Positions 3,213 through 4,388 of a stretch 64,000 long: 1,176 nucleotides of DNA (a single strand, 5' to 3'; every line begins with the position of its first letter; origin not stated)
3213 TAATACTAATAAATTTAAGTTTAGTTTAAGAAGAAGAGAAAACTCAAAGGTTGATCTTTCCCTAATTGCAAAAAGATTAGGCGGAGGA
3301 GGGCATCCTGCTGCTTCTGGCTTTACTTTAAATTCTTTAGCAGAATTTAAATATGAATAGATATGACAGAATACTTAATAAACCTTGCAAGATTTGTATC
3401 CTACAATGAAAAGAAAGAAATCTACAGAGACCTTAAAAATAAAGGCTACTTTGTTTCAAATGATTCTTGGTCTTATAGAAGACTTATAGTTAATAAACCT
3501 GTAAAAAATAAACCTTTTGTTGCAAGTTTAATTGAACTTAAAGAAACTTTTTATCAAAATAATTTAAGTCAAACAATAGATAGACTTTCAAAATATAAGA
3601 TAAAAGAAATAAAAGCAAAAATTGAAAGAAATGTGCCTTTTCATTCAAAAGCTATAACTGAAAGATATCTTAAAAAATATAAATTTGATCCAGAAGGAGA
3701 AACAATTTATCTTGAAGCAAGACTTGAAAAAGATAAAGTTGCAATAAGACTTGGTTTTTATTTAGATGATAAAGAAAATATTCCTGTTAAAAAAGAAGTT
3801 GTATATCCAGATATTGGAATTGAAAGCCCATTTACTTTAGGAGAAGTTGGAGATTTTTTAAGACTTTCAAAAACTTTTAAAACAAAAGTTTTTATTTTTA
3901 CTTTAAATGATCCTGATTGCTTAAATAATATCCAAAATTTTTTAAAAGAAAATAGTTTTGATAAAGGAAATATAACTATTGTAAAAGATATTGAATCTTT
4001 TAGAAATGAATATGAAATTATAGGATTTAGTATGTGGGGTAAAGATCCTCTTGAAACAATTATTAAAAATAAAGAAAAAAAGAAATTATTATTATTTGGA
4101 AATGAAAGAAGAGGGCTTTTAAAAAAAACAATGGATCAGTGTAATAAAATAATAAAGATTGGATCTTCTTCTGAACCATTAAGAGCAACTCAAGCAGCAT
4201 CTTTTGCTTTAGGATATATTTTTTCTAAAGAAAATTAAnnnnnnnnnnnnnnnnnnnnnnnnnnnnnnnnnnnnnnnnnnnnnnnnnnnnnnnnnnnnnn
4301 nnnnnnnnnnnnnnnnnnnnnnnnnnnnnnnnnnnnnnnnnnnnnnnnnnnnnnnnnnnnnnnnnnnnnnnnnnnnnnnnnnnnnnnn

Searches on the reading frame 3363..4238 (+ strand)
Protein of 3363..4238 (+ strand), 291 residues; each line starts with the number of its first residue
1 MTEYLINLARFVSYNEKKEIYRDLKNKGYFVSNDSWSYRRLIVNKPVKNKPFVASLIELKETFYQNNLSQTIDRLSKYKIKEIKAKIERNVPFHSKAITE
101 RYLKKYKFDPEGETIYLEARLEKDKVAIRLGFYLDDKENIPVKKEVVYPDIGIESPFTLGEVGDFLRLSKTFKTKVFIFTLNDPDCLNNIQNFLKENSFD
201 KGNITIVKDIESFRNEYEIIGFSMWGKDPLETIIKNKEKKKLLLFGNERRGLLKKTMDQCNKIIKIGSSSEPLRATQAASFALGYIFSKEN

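Call 52: search_protein_families(library=pfam, proteins=[window:3363-4238:+], max_evalue=0.00001)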
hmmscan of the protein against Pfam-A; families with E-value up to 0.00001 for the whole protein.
window:3363-4238:+ (291 aa): 1 family
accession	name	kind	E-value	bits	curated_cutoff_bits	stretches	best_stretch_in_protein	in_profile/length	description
PF00588.24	SpoU_methylase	-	8.8e-09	36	29.7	1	160-268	13-124/142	SpoU rRNA Methylase family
